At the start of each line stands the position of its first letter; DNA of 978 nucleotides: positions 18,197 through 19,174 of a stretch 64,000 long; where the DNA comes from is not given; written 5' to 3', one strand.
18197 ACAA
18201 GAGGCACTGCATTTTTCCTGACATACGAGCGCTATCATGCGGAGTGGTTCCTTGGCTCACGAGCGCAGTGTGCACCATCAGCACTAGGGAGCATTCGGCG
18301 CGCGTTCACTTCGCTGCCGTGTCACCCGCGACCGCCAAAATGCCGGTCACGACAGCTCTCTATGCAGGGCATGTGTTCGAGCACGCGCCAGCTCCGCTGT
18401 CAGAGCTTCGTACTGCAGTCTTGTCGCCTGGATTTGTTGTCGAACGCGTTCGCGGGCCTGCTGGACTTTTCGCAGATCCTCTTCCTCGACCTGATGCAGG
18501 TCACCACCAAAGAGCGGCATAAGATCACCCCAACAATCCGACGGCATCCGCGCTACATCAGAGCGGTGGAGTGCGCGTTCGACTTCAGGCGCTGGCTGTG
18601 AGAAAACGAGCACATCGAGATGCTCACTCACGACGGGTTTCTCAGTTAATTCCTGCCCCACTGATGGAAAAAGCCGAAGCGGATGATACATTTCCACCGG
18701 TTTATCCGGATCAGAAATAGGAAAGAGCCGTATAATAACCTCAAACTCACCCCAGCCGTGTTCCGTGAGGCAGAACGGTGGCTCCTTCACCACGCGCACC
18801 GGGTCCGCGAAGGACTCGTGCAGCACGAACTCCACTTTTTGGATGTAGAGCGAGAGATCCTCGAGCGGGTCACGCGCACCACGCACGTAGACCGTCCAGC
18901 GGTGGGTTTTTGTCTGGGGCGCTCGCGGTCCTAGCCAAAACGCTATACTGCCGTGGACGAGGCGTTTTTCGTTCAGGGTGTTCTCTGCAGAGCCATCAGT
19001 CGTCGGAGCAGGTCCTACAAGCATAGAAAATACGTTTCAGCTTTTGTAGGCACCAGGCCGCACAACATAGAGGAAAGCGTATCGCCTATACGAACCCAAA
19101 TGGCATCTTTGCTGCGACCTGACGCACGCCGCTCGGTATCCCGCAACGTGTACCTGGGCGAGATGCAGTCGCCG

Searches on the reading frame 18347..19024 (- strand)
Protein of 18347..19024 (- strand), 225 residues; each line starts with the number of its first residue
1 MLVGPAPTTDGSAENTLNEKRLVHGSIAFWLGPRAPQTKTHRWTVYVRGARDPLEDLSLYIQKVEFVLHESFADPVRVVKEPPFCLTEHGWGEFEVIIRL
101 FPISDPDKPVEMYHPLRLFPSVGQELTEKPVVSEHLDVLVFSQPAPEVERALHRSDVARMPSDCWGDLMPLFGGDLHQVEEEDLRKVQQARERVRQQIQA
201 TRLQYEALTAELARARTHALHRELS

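Call 58: search_protein_families(library=pfam, proteins=[window:18347-19024:-])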
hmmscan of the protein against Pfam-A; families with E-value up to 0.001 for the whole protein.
window:18347-19024:- (225 aa): 2 families
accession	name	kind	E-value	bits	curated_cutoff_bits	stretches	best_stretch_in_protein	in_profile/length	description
PF03366.22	YEATS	-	6.3e-27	93.8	22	1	39-119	2-79/80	YEATS family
PF20305.4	pYEATS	-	5.3e-12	45.9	26.9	1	42-115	2-71/73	prokaryotic YEATS domain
